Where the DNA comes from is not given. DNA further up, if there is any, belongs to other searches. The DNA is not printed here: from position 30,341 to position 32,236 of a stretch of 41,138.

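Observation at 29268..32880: Three-gene module of alpha/beta hydrolase, membrane-anchored MurF-like ligase and long Ddl-like ATP-grasp ligase: a candidate envelope peptide-ligation system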

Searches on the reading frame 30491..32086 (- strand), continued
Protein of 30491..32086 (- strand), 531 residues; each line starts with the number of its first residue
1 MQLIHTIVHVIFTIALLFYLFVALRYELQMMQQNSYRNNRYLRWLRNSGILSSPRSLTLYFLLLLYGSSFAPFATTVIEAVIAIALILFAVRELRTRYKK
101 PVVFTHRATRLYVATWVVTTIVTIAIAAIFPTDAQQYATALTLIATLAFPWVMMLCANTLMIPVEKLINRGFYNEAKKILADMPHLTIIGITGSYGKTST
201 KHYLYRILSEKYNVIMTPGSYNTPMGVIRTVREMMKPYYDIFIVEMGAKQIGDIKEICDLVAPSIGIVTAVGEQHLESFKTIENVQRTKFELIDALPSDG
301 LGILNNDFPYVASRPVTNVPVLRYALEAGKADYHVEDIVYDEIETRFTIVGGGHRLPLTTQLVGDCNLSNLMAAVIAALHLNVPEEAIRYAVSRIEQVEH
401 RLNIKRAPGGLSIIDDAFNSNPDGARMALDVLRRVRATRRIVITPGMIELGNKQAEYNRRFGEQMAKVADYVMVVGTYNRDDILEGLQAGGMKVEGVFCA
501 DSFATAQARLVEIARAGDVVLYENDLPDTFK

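Call 49: predict_structure(alignment_id=A2)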
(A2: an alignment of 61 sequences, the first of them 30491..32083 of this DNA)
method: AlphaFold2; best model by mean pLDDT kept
length: 530 residues; sequences in the alignment: 61
mean_pLDDT: 89.4   pTM: 0.76
mean pLDDT of the five models: 89.4, 88.9, 88.4, 88.2, 87.1
residues with pLDDT >= 90: 348; 70-90: 147; 50-70: 33; < 50: 2
segments of 3 or more residues with pLDDT < 50: none
pLDDT, mean of each block of 10 residues (from residue 1): 92 97 95 89 91 95 87 88 97 89 93 98 97 94 97 97 93 97 97 73 95 90 92 97 86 94 91 64 81 96 88 92 92 91 89 93 85 97 97 69 77 71 76 86 79 87 94 89 96 94 90 91 74
secondary structure, 60 per line:
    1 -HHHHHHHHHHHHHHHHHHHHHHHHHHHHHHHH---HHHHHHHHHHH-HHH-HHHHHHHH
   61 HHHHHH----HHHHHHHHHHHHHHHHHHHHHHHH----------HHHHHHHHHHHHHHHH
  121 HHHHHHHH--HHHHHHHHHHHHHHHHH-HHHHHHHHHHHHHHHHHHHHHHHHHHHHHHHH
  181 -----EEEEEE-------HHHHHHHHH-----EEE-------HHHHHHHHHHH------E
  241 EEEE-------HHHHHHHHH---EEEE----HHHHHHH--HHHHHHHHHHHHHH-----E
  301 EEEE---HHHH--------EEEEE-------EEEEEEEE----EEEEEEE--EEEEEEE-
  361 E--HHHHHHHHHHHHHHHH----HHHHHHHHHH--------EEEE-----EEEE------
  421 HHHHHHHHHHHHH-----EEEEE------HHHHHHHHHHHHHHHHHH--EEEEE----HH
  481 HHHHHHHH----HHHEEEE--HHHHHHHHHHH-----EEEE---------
elements in order: H2-33 H37-47 H53-66 H71-94 H105-128 H131-147 H149-180 E186-191 H199-207 E213-215 H223-233 E240-244 H252-260 E264-267 H272-278 H281-294 E300-304 H308-311 E320-324 E332-339 E344-350 E353-359 H364-379 H384-393 E402-405 E411-414 H421-433 E439-443 H450-467 E470-474 H479-488 E496-499 H502-512 E518-521

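Call 51: fold_search(model_id=the predicted structure, library=pdb)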
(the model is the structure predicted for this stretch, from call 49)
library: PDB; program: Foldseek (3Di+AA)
matches with E <= 10: 1303; with E <= 0.001: 145
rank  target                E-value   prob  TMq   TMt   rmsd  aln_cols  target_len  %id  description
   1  2am1                  1.2e-23  1.00  0.40  0.46  11.7       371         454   27  sp protein ligand 1 (released 2006-01-24)
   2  4qf5_B                1.9e-23  1.00  0.54  0.62   4.0       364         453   23  Crystal structure I of MurF from Acinetobacter baumannii (released 2015-04-01)
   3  4qf5_A                4.9e-23  1.00  0.55  0.62   3.9       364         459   23  Crystal structure I of MurF from Acinetobacter baumannii (released 2015-04-01)
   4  4cvk_A                6.4e-23  1.00  0.51  0.60   4.8       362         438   23  PaMurF in complex with UDP-MurNAc-tripeptide (mDAP) (released 2015-04-22)
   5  3zl8                  7.5e-23  1.00  0.56  0.68   3.5       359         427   25  CRYSTAL STRUCTURE OF MURF LIGASE FROM THERMOTOGA MARITIMA IN COMPLEX WITH ADP (released 2013-09-11)
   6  4cvm                  8.7e-23  1.00  0.53  0.62   4.5       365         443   24  PaMurF in complex with AMP-PNP and UDP-MurNAc-tripeptide (mDAP) (released 2015-04-22)
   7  1gg4_A                1.1e-22  1.00  0.56  0.67   3.4       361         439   23  CRYSTAL STRUCTURE OF ESCHERICHIA COLI UDPMURNAC-TRIPEPTIDE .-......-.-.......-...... ENZYME (MURF) AT 2.3 ANGSTROM RES (released 2000-12-20)
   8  4cvl                  7.6e-22  1.00  0.51  0.62   4.6       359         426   23  PaMurF in complex with AMP-PNP (released 2015-04-22)
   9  4qdi                  1.2e-21  1.00  0.56  0.64   3.8       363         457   23  Crystal structure II of MurF from Acinetobacter baumannii (released 2015-04-01)
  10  4ziy                  3.1e-21  1.00  0.55  0.64   3.4       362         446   22  Structure of UDP-N-acetylmuramoylalanyl-D-glutamyl-2,6-diaminopimelate--D-alanyl-D-alanyl ligase from Acinetobacter baum (released 2015-05-20)
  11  8r6s_Q                9.1e-19  1.00  0.52  0.51   5.0       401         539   20  Plastid-encoded RNA polymerase (Integrated model) (released 2024-03-13)
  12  4bub_B                1.1e-18  1.00  0.49  0.53   6.0       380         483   23  CRYSTAL STRUCTURE OF MURE LIGASE FROM THERMOTOGA MARITIMA IN COMPLEX WITH ADP (released 2013-07-17)
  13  4bub_A                1.3e-18  1.00  0.52  0.57   5.2       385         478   22  CRYSTAL STRUCTURE OF MURE LIGASE FROM THERMOTOGA MARITIMA IN COMPLEX WITH ADP (released 2013-07-17)
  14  9epc_Q                3.7e-18  1.00  0.50  0.58   5.5       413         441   20  Cryo-EM structure of the Plastid-encoded RNA polymerase from Sinapis alba (released 2025-06-18)
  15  1gqy_A                8.0e-18  1.00  0.48  0.53   5.8       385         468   17  MURC - CRYSTAL STRUCTURE OF THE ENZYME FROM HAEMOPHILUS INFLUENZAE COMPLEXED WITH AMPPCP (released 2003-06-13)
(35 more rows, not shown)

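Call 52: search_protein_families(library=pfam, proteins=[L036:6478-7797:+, L024:5879-7213:+, L081:2232-3563:+, L081:670-2058:+, L067:9620-10258:+, L036:11023-12138:+, L036:12187-13665:+, L036:13726-14928:+, L061:6806-7804:-, L061:10133-10669:-], max_evalue=0.0001)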
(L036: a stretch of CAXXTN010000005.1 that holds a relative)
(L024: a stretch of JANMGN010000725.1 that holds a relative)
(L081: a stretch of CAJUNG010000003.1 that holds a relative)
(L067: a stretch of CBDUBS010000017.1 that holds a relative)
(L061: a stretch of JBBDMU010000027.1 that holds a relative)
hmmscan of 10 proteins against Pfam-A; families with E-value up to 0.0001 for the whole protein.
L036:6478-7797:+ (439 aa): 1 family
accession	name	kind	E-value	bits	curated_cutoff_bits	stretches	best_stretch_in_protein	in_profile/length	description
PF06782.17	UPF0236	-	8.9e-08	31.8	24.3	1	88-425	51-387/400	Uncharacterised protein family (UPF0236)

L024:5879-7213:+ (444 aa): 1 family
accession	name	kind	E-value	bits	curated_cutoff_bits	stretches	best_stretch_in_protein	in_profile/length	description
PF13354.11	Beta-lactamase2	-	1.7e-12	47.6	22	1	97-373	13-199/214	Beta-lactamase enzyme family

L081:2232-3563:+ (443 aa): 3 families
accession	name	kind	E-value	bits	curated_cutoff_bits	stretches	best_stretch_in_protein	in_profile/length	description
PF08245.18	Mur_ligase_M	-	4.3e-21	76.2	24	1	109-277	1-199/200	Mur ligase middle domain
PF02875.26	Mur_ligase_C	-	8.5e-16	59.4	28.4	1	308-409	10-104/127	Mur ligase, glutamate ligase domain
PF01225.30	Mur_ligase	-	2.7e-14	53.7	21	1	6-104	2-94/95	Mur ligase family, catalytic domain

L081:670-2058:+ (462 aa): 4 families
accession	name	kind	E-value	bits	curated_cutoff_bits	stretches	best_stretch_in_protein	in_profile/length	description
PF02878.22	PGM_PMM_I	-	2.1e-32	112.1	22.5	1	13-120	2-111/138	Phosphoglucomutase/phosphomannomutase, alpha/beta/alpha domain I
PF02879.22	PGM_PMM_II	-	5.2e-20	72.3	29.3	1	160-258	2-103/103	Phosphoglucomutase/phosphomannomutase, alpha/beta/alpha domain II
PF02880.22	PGM_PMM_III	-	1.2e-18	67.7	20.7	1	264-369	3-112/115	Phosphoglucomutase/phosphomannomutase, alpha/beta/alpha domain III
PF00408.26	PGM_PMM_IV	-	2.7e-08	34.2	23.1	1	377-450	1-65/68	Phosphoglucomutase/phosphomannomutase, C-terminal domain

L067:9620-10258:+ (212 aa): 1 family
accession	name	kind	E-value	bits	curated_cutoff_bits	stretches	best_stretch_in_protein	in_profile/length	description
PF01351.25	RNase_HII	-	2.3e-41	142.3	25.8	1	22-197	1-196/199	Ribonuclease HII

L036:11023-12138:+ (371 aa): 2 families
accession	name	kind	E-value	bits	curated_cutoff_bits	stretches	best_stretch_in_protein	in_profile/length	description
PF00953.26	Glycos_transf_4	-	1.1e-32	113.7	27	1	105-294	3-158/160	Glycosyl transferase family 4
PF10555.14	MraY_sig1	-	3.6e-06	26.6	20.1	1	73-85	1-13/13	Phospho-N-acetylmuramoyl-pentapeptide-transferase signature 1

L036:12187-13665:+ (492 aa): 3 families
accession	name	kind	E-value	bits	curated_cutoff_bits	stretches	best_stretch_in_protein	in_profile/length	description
PF08245.18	Mur_ligase_M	-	7.6e-30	104.8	24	1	120-317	1-199/200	Mur ligase middle domain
PF21799.2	MurD-like_N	-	6.1e-14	52.5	27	1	13-104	1-88/88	Mur ligase MurD-like, N-terminal domain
PF02875.26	Mur_ligase_C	-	5.8e-13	50.2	28.4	1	347-464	4-126/127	Mur ligase, glutamate ligase domain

L036:13726-14928:+ (400 aa): 1 family
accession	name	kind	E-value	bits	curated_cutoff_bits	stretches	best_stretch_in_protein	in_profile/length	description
PF01098.24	FTSW_RODA_SPOVE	-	8.6e-101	337.9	26.4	1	35-390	5-354/356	Cell cycle protein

L061:6806-7804:- (332 aa): 2 families
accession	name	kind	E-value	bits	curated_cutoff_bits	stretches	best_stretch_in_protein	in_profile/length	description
PF00483.29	NTP_transferase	-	3e-28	99.5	21.2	1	4-235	3-241/245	Nucleotidyl transferase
PF12804.13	NTP_transf_3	-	1.3e-06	29.2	27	1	4-113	2-98/160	MobA-like NTP transferase domain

L061:10133-10669:- (178 aa): 3 families
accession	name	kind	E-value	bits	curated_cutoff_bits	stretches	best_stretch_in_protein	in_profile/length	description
PF14559.12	TPR_19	-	4.3e-08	33.8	25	1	81-123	9-51/68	Tetratricopeptide repeat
PF13428.12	TPR_14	-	3.3e-05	24.6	23.5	0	100-138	4-42/44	Tetratricopeptide repeat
PF13181.12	TPR_8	-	6.1e-05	23.3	25.7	0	66-90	4-28/34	Tetratricopeptide repeat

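Call 55: list_cluster_members(proteins=[P0047, P0048, P0045, P0027, P0015, P0042, P0105, P0088, P0006, P0023])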
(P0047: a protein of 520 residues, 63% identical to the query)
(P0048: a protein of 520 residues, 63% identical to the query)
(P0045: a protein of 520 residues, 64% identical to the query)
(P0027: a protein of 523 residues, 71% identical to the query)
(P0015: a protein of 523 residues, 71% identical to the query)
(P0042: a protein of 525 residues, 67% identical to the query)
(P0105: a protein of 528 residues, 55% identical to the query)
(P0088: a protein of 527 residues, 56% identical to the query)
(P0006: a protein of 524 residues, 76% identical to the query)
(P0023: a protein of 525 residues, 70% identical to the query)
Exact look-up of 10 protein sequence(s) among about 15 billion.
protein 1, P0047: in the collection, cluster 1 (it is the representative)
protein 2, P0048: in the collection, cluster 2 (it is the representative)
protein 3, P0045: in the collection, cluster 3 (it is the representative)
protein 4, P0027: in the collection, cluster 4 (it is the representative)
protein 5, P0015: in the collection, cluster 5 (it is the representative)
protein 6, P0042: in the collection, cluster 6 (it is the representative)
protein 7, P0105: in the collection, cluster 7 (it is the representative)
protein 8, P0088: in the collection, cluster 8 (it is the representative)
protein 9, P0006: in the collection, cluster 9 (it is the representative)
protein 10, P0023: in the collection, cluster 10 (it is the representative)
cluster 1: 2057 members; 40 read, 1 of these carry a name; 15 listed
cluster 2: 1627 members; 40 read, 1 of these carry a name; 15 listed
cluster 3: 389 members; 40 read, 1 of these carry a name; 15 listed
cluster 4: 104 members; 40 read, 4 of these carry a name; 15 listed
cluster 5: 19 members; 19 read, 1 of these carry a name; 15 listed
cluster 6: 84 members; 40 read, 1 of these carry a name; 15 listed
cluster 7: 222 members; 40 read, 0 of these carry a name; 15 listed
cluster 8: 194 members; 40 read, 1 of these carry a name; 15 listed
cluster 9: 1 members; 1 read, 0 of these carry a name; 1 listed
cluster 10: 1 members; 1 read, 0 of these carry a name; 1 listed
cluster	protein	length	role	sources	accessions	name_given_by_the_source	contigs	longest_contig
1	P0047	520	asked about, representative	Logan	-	-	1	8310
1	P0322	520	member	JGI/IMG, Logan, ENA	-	hypothetical protein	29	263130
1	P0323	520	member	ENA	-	-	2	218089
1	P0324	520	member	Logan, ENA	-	-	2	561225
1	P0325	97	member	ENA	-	-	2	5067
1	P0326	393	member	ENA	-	-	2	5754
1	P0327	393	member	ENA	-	-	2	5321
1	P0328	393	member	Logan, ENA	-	-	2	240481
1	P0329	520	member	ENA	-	-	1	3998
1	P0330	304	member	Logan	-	-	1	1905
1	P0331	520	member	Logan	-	-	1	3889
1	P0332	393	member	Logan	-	-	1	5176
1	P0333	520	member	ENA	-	-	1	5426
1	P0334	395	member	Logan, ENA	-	-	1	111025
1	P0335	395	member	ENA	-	-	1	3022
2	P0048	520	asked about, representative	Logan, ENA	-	-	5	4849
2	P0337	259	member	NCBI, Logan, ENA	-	-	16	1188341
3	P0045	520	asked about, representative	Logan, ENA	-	-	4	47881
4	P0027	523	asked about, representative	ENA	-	-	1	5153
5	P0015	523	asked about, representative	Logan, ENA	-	-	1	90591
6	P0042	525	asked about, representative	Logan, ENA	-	-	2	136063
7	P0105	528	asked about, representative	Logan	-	-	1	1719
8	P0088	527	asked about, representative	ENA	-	-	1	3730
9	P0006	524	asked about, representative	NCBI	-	-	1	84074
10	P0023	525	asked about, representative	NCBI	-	-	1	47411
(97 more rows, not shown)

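Call 56: find_encoding_contigs(protein=P0337, flank=6000, max_places=3)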
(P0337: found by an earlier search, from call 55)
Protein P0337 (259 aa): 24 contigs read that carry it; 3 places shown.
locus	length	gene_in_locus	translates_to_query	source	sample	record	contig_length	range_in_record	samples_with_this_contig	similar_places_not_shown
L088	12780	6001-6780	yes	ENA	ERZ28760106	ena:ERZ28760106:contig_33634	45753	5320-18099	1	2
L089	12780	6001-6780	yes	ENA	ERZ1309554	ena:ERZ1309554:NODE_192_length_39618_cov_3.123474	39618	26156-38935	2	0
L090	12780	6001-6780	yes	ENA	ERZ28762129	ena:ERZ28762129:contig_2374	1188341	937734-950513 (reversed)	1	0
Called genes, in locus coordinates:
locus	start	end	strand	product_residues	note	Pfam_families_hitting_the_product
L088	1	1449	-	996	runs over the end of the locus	PF04851:ResIII (weak), PF13086:AAA_11, PF00270:DEAD (weak), PF00580:UvrD-helicase (faint), PF13245:AAA_19, PF13604:AAA_30, PF13086:AAA_11, PF13087:AAA_12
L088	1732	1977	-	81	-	PF00076:RRM_1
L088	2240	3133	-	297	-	PF00701:DHDPS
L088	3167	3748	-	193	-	PF21857:DUF6913 (weak)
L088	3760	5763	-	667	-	PF22745:Nlig-Ia, PF01653:DNA_ligase_aden, PF03120:OB_DNA_ligase, PF03119:DNA_ligase_ZBD, PF14520:HHH_5 (faint), PF12826:HHH_2, PF00533:BRCT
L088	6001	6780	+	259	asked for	PF00561:Abhydrolase_1, PF12146:Hydrolase_4, PF12697:Abhydrolase_6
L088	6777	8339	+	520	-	PF08245:Mur_ligase_M, PF02875:Mur_ligase_C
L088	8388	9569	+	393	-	PF01820:Dala_Dala_lig_N, PF02222:ATP-grasp (faint), PF02786:CPSase_L_D2, PF07478:Dala_Dala_lig_C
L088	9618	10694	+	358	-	PF01757:Acyl_transf_3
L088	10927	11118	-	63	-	-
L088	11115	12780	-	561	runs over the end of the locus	PF00005:ABC_tran, PF02463:SMC_N (faint), PF13476:AAA_23 (faint), PF13555:AAA_29 (faint), PF13304:AAA_21 (faint), PF12848:ABC_tran_Xtn, PF00005:ABC_tran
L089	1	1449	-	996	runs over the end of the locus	PF04851:ResIII (weak), PF13086:AAA_11, PF00270:DEAD (weak), PF00580:UvrD-helicase (faint), PF13245:AAA_19, PF13604:AAA_30, PF13086:AAA_11, PF13087:AAA_12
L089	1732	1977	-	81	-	PF00076:RRM_1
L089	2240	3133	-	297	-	PF00701:DHDPS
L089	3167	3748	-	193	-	PF21857:DUF6913 (weak)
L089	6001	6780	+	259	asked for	PF00561:Abhydrolase_1, PF12146:Hydrolase_4, PF12697:Abhydrolase_6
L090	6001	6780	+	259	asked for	PF00561:Abhydrolase_1, PF12146:Hydrolase_4, PF12697:Abhydrolase_6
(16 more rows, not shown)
